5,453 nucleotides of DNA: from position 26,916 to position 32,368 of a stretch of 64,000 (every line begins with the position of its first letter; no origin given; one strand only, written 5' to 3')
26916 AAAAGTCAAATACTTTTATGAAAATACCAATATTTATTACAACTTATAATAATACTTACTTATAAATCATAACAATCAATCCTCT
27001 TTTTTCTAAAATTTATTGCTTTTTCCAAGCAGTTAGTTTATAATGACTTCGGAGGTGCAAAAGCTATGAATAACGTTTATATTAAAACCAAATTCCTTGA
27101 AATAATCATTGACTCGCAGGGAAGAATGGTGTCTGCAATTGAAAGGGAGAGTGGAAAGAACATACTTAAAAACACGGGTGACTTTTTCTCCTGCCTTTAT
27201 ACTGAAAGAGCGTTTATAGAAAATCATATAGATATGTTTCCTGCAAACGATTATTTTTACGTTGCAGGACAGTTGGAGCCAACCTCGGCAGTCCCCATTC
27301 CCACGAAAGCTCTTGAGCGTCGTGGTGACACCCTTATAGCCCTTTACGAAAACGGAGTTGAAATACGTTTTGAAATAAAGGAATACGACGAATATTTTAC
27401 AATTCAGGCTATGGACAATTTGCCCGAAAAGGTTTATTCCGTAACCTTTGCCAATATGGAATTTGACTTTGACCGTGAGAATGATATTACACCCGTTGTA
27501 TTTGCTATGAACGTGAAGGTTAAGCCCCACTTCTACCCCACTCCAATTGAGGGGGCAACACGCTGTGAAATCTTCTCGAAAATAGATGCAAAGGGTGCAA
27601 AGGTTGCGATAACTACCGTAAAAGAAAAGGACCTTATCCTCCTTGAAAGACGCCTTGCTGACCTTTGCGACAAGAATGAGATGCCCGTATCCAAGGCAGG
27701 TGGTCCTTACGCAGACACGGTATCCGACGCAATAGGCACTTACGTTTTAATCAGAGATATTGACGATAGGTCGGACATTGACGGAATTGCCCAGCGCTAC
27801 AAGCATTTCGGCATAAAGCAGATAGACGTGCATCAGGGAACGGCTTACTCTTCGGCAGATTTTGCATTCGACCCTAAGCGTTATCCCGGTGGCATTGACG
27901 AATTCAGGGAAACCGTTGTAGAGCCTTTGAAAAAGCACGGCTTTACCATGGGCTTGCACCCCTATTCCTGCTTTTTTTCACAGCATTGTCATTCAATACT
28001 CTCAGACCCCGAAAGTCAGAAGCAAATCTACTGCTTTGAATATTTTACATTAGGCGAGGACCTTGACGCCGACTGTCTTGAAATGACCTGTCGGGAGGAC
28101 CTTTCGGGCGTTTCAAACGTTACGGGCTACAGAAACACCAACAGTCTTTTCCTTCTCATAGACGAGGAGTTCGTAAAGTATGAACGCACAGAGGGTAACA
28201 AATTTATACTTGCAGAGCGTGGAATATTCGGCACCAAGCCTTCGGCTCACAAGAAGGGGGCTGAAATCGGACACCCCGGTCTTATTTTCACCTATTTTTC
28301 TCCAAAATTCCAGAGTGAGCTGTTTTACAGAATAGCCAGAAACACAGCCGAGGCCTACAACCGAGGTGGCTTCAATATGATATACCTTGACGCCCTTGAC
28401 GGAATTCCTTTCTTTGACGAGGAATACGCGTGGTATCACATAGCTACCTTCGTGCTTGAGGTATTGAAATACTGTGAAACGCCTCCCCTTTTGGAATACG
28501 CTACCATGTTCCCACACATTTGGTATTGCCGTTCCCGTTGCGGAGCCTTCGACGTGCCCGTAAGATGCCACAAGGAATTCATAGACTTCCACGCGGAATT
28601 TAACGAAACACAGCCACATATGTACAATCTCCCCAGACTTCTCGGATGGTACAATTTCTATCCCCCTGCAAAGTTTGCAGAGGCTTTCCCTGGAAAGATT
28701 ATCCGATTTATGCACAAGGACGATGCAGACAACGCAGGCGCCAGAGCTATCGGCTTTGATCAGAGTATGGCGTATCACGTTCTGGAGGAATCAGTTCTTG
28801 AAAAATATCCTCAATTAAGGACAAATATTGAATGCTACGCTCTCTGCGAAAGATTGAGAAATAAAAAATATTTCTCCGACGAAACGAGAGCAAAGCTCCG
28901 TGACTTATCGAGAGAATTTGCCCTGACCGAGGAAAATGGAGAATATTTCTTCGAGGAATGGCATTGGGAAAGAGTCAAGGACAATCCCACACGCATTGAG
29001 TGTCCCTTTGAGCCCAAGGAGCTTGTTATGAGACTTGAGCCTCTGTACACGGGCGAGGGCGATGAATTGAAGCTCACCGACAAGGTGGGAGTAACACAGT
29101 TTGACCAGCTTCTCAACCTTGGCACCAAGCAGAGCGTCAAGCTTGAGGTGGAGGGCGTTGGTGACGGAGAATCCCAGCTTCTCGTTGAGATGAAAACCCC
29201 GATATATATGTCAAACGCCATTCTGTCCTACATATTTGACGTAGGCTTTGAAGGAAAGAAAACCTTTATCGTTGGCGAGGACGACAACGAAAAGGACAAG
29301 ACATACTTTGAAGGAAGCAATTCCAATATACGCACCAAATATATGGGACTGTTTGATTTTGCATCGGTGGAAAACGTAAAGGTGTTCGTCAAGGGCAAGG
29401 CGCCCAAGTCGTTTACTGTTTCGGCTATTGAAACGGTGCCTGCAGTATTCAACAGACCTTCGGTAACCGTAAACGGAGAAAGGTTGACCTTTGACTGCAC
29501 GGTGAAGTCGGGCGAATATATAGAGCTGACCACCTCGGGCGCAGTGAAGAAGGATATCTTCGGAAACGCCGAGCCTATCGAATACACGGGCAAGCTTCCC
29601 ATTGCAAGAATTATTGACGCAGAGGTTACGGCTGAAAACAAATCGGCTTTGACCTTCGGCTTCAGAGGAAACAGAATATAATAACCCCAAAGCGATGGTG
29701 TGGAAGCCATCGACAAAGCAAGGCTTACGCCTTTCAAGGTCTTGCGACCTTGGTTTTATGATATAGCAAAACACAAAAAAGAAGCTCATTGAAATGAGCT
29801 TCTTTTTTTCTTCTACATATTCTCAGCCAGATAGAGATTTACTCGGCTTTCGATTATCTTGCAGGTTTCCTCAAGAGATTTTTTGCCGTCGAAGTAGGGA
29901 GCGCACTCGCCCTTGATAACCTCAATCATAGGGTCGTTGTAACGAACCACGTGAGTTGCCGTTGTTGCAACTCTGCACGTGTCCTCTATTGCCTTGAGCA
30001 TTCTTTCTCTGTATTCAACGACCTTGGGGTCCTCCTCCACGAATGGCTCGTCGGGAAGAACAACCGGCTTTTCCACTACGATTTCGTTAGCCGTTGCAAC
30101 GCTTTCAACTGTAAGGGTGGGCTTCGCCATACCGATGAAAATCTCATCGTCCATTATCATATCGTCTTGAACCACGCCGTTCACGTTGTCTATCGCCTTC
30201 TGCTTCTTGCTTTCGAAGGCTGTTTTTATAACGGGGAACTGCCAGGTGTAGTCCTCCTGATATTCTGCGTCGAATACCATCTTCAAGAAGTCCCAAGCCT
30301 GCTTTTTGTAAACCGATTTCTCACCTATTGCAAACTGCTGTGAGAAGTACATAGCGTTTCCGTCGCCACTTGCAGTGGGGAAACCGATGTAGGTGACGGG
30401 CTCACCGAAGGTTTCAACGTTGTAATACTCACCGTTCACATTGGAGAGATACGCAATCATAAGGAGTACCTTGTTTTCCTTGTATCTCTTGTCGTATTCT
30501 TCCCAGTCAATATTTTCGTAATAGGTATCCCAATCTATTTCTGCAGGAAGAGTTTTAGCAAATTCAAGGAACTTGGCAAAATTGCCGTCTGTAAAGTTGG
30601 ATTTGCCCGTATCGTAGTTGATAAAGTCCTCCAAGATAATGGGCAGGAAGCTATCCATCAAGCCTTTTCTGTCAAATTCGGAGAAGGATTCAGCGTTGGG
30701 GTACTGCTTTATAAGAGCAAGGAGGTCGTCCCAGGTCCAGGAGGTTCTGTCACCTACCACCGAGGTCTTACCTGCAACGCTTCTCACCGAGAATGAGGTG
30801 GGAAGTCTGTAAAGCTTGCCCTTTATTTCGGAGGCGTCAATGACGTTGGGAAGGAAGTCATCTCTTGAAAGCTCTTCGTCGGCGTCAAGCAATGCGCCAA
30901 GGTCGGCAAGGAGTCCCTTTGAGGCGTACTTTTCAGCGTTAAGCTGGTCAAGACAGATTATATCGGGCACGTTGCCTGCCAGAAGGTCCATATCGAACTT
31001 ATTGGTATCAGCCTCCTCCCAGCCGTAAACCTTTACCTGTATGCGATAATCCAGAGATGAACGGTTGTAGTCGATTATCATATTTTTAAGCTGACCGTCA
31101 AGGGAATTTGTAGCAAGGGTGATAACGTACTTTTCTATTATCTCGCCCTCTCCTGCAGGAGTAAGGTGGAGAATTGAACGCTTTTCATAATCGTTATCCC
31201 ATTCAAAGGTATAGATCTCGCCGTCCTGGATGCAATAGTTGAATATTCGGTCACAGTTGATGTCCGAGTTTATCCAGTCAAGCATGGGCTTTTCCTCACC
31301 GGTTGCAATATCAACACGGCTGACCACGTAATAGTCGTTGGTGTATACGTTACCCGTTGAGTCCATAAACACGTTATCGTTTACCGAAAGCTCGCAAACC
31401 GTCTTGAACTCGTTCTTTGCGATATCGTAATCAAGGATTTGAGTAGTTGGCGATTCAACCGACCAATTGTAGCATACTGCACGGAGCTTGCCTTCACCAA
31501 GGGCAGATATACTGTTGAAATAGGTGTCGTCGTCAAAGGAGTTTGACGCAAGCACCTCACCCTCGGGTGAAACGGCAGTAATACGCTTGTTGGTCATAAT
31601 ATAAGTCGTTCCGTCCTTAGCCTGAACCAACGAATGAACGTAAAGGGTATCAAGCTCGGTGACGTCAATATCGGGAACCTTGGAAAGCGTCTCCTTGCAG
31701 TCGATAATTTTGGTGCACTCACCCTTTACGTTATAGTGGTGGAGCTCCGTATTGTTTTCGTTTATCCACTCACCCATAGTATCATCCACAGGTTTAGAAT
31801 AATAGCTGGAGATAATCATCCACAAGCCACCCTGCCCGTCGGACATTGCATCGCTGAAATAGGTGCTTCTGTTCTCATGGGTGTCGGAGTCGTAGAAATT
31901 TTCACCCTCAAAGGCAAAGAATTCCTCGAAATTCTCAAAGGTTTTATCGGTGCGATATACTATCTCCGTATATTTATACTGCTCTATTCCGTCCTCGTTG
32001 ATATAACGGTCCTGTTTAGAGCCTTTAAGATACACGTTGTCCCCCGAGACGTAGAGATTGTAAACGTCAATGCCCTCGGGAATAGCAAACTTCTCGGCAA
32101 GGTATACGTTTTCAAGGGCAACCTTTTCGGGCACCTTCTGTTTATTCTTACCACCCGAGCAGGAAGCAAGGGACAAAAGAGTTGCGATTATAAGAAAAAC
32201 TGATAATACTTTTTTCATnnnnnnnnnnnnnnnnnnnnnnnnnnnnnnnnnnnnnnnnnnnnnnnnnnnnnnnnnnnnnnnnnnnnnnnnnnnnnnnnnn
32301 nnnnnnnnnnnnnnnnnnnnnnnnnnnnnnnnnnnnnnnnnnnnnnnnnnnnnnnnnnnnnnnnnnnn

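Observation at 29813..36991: Hybrid operon: importer-type sugar ABC permeases and binding lipoprotein fused with efflux-type HlyD adaptor and MacB-PCD-like protein, no ATPase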

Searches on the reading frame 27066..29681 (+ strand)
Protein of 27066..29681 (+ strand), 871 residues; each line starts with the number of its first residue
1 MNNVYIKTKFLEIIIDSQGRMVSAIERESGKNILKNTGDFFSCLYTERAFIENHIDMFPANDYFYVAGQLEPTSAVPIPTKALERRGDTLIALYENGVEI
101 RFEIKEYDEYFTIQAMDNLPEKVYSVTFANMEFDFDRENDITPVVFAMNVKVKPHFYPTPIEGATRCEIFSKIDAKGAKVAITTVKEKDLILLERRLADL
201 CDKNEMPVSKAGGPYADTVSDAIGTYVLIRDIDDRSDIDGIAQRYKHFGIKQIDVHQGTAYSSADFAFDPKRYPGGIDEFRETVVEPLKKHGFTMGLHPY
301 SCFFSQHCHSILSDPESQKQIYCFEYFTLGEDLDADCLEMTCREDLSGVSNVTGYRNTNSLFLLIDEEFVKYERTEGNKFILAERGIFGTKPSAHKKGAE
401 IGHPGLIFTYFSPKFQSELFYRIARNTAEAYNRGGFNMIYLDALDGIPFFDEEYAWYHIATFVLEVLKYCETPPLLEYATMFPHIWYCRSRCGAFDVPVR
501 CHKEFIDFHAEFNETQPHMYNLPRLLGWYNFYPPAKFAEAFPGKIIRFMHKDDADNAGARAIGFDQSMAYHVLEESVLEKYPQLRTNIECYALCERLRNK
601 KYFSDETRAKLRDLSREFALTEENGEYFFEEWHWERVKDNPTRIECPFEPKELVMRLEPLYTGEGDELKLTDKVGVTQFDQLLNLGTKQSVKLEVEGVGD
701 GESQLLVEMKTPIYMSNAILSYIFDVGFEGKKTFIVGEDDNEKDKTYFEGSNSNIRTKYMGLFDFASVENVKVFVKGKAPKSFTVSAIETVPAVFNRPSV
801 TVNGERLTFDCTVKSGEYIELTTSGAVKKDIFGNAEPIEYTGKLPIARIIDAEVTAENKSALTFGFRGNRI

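Call 3: search_protein_families(library=pfam, proteins=[window:27066-29681:+], max_evalue=0.1)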
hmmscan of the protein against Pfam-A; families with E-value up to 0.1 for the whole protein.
window:27066-29681:+ (871 aa): 0 families

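Call 4: search_protein_families(library=ncbifam, proteins=[window:27066-29681:+], max_evalue=0.1)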
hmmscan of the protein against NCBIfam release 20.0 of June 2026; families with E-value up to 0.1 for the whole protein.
window:27066-29681:+ (871 aa): 0 families

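Call 41: search_solved_structures(query=window:27066-29681:+, max_evalue=1)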
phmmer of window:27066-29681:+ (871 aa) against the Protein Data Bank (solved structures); distinct sequences matched with E-value up to 1: 0.

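Call 55: search_solved_structures(query=A5, max_evalue=10)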
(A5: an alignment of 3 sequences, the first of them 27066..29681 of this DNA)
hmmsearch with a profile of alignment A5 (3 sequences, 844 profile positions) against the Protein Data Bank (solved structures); distinct sequences matched with E-value up to 10: 0.

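Call 68: search_protein_families(library=padloc, proteins=[window:27066-29681:+], max_evalue=0.001)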
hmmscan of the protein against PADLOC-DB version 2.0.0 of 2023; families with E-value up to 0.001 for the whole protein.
window:27066-29681:+ (871 aa): 0 families

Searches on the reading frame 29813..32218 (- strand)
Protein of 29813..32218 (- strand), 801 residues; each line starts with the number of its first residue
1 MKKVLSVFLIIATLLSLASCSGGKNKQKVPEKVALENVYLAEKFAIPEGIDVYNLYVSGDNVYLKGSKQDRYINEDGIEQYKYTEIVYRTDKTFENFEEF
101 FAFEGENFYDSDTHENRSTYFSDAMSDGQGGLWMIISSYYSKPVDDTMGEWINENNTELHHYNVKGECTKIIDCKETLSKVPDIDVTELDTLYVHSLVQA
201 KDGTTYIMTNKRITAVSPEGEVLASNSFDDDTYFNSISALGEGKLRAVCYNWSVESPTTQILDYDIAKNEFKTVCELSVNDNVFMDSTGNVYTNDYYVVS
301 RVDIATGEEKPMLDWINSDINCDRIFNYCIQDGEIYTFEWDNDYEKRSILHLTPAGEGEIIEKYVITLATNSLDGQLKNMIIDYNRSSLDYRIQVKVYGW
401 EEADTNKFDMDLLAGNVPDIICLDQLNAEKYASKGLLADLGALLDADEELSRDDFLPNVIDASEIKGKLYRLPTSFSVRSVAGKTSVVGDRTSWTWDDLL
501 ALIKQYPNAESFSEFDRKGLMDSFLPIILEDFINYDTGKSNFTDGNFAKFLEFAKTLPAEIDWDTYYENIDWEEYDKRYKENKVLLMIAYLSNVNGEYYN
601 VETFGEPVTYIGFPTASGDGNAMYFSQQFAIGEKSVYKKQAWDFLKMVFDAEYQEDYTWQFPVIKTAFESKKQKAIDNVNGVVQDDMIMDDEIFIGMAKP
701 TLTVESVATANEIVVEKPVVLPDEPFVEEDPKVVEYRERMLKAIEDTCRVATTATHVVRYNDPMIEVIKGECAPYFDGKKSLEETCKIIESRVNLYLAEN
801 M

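Call 3: search_protein_families(library=pfam, proteins=[window:29813-32218:-], max_evalue=0.1)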
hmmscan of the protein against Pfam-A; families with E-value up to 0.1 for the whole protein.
window:29813-32218:- (801 aa): 2 families
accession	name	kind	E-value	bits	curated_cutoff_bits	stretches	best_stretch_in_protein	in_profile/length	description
PF13416.11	SBP_bac_8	-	3.6e-18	66.8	27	1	381-668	3-266/279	Bacterial extracellular solute-binding protein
PF01547.30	SBP_bac_1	-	5.6e-15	56.5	26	1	384-655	17-307/307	Bacterial extracellular solute-binding protein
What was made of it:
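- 29813..32218 (-): Lipoprotein substrate-binding protein, 801 aa. It has a lipobox (LASC, Cys20), an all-beta N-terminal domain (about 30-355) with no known family, a sugar-type SBP fold (363-681), a disordered insert (684-725) and C-terminal helices. SBP_bac_8 at 3.6e-18 and SBP_bac_1 at 5.6e-15 (call 3).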

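Call 4: search_protein_families(library=ncbifam, proteins=[window:29813-32218:-], max_evalue=0.1)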
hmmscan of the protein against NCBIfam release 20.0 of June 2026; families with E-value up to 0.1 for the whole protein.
window:29813-32218:- (801 aa): 5 families
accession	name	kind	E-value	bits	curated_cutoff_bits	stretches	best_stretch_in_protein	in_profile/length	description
NF007011.0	PRK09474.1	equivalog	0.0039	16.1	291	1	392-505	58-164/396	maltose/maltodextrin ABC transporter substrate-binding protein MalE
NF008039.0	PRK10771.1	equivalog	0.0067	15.8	298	1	707-752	138-180/234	thiamine ABC transporter ATP-binding protein ThiQ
NF050142.1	PG1828_fam_lipo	equivalog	0.025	15.3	50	1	1-27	1-26/59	PG1828 family lipoprotein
TIGR01277.1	thiQ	equivalog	0.036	13.7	245.05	1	706-753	136-180/213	thiamine ABC transporter ATP-binding protein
NF047813.1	LIC13410_lipo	equivalog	0.059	13.5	180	0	1-33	1-33/123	LIC13410 family lipoprotein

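Call 29: find_homologous_proteins(query=window:29813-32218:-)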
Query window:29813-32218:- (801 aa): 365 proteins with E <= 0.001 among 8000 candidates; the best 120 are listed.
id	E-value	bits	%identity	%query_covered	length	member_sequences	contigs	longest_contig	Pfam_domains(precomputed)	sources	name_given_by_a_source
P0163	0.0e+0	1830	100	100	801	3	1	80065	PF13416.12,PF01547.31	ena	-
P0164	0.0e+0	1521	82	100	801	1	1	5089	PF13416.12,PF01547.31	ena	-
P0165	0.0e+0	1451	78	100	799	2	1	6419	PF13416.12,PF01547.31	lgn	-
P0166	0.0e+0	1156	62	100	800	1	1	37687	PF13416.12,PF01547.31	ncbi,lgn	-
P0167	0.0e+0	1147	61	100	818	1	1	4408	PF13416.12,PF01547.31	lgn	-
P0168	0.0e+0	1091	60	100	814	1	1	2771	PF13416.12,PF01547.31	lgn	-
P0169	0.0e+0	1090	60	99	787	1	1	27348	PF13416.12,PF01547.31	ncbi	-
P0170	0.0e+0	1087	59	100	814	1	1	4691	PF13416.12,PF01547.31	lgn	-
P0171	0.0e+0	1077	58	100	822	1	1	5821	PF13416.12,PF01547.31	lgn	-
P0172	0.0e+0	1063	58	100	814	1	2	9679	PF13416.12,PF01547.31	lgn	-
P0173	0.0e+0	1030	56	100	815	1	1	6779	PF13416.12,PF01547.31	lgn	-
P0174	0.0e+0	1013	56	100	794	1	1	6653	PF13416.12,PF01547.31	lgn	-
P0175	1.2e-284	965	53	100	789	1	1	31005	PF13416.12,PF01547.31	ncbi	-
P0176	1.2e-251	856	49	100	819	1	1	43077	PF13416.12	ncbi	-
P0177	1.0e-238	813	48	100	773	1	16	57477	PF01547.31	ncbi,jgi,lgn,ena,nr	ncbi:MAG: extracellular solute-binding protein [Ruminococcaceae bacterium]|nr:extracellular solute-b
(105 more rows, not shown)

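Call 37: predict_structure(alignment_id=A3)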
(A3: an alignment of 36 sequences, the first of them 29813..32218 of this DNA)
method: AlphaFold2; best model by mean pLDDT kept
length: 801 residues; sequences in the alignment: 36
mean_pLDDT: 85.9   pTM: 0.78
mean pLDDT of the five models: 85.9, 85.5, 84.7, 84.5, 84.4
residues with pLDDT >= 90: 456; 70-90: 275; 50-70: 20; < 50: 50
segments of 3 or more residues with pLDDT < 50: 19-26, 684-725
pLDDT, mean of each block of 10 residues (from residue 1): 72 63 52 90 90 91 92 85 92 92 91 91 91 95 87 93 94 94 90 91 91 91 88 88 89 82 89 85 88 91 92 94 90 92 88 90 93 88 92 91 87 92 87 92 94 95 91 94 92 91 92 89 91 87 94 91 75 83 92 83 89 86 93 95 94 88 96 90 45 33 32 34 52 79 91 90 89 93 96 86 68
secondary structure, 60 per line:
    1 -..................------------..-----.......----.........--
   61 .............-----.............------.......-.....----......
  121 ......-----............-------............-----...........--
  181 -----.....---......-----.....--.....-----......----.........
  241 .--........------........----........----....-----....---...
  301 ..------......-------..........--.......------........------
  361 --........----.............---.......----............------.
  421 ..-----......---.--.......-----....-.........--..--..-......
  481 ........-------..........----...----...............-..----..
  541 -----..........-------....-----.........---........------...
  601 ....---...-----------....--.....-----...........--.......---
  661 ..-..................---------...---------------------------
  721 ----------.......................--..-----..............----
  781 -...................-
elements in order (helices of 4 or more, strands of 3 or more residues): H2-19 E39-45 E50-58 E61-73 E79-91 E98-104 E106-110 E115-126 E132-143 E151-162 E168-173 H174-178 H186-190 E194-199 E205-209 E212-216 E222-227 E232-241 E244-251 E258-265 E270-277 E282-285 E291-294 E298-302 E309-314 E325-331 E334-340 E347-354 E363-370 H375-387 E391-397 H402-413 E420-422 H428-433 H440-446 H457-463 E475-484 H485-488 H496-505 E510-512 H517-531 H546-555 H563-566 H572-580 E584-591 H598-604 E608-610 E622-625 E628-632 H638-648 H651-657 H665-681 H731-753 H763-776 H782-800
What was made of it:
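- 29813..32218 (-): Model pLDDT 85.9 (call 37).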

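Call 42: fold_search(model_id=the predicted structure, library=pdb)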
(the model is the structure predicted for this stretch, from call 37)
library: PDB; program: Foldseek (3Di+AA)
matches with E <= 10: 1589; with E <= 0.001: 1025
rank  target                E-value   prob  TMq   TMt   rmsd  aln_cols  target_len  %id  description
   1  7x0o_A                1.1e-14  1.00  0.38  0.66   6.2       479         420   18  Crystal structure of sugar binding protein CbpC from Clostridium thermocellum (released 2022-09-14)
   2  4ovj                  9.6e-14  1.00  0.32  0.56   8.8       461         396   14  Extracellular solute-binding protein family 1 from Alicyclobacillus acidocaldarius subsp. acidocaldarius DSM 446 (released 2013-11-06)
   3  7omt_A                2.6e-13  1.00  0.30  0.45  15.2       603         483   13  Crystal structure of ProMacrobody 21 with bound maltose (released 2022-05-04)
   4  5f7v_A                2.9e-13  1.00  0.32  0.58   7.9       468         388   14  ABC substrate-binding protein Lmo0181 from Listeria monocytogenes in complex with cycloalternan (released 2016-09-07)
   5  6hd8_A                3.0e-13  1.00  0.29  0.45  15.0       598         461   14  Crystal structure of the potassium channel MtTMEM175 in complex with a Nanobody-MBP fusion protein (released 2019-08-28)
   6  7bvt_A                3.7e-13  1.00  0.33  0.58   6.9       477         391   15  Crystal structure of cyclic alpha-maltosyl-1,6-maltose binding protein from Arthrobacter globiformis (released 2020-12-02)
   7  4qsd_A                6.1e-13  1.00  0.31  0.57   9.1       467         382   14  Crystal structure of atu4361 sugar transporter from Agrobacterium Fabrum C58, target efi-510558, with bound sucrose (released 2014-08-06)
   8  5ysd_A                7.8e-13  1.00  0.34  0.63   7.1       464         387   13  Crystal structure of beta-1,2-glucooligosaccharide binding protein in complex with sophorotriose (released 2018-05-02)
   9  4rjz                  1.2e-12  1.00  0.34  0.64   8.5       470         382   15  Crystal structure of ATU4361 sugar transporter from Agrobacterium fabrum C58, target EFI-510558, an open conformation (released 2014-11-05)
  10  6swr_A                1.5e-12  1.00  0.29  0.46  14.6       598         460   14  Crystal structure of the lysosomal potassium channel MtTMEM175 T38A mutant soaked with zinc (released 2020-04-15)
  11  5ysd_B                1.7e-12  1.00  0.33  0.60   7.4       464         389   12  Crystal structure of beta-1,2-glucooligosaccharide binding protein in complex with sophorotriose (released 2018-05-02)
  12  3uor_B                1.9e-12  1.00  0.33  0.61   6.8       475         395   12  The structure of the sugar-binding protein MalE from the phytopathogen Xanthomonas citri (released 2011-12-14)
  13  3uor_A                1.9e-12  1.00  0.33  0.60   6.9       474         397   12  The structure of the sugar-binding protein MalE from the phytopathogen Xanthomonas citri (released 2011-12-14)
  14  6wpm                  1.9e-12  1.00  0.34  0.62   7.4       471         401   14  Crystal structure of a putative oligosaccharide periplasmic-binding protein from Synechococcus sp. MITs9220 in complex w (released 2021-05-12)
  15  6ob5_A                2.0e-12  1.00  0.29  0.56   8.0       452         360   15  Computationally-designed, modular sense/response system (S3-2D) (released 2019-12-04)
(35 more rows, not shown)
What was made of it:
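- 29813..32218 (-): Foldseek hits CbpC at 1e-14, plus MalE, YesO and a sophoro-oligosaccharide binding protein (call 42).
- On Type I ABC importer, CUT1 (MalFGK2-like): Foldseek hits CbpC, MalE and YesO at E of 1e-14 to 1e-12 (call 42).
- Tried and rejected: Foldseek results for the whole model are taken up by the SBP fold (call 42).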

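Call 68: search_protein_families(library=padloc, proteins=[window:29813-32218:-], max_evalue=0.001)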
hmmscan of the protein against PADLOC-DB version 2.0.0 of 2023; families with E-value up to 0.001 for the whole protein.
window:29813-32218:- (801 aa): 0 families

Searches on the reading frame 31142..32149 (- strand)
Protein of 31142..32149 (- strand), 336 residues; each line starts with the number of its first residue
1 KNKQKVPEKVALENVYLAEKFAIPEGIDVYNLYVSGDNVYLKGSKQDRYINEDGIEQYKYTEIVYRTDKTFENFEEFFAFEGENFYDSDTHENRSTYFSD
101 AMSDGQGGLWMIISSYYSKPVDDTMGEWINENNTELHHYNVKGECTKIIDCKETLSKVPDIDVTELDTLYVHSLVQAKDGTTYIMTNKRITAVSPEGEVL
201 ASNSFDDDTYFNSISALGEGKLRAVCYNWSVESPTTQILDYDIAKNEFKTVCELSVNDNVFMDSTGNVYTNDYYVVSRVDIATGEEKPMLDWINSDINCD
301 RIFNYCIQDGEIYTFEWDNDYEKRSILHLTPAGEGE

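Call 52: search_protein_families(library=pfam, proteins=[window:31142-32149:-], max_evalue=1)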
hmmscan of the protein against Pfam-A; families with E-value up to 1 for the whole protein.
seq(336 aa): 2 families
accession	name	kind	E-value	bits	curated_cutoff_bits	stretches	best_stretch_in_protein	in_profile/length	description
PF22834.3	Polo_box_4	-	0.13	13.2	27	1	178-245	6-76/85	Polo box domain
PF07494.17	Reg_prop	-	0.14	12.9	20.4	0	168-187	4-23/24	Two component regulator propeller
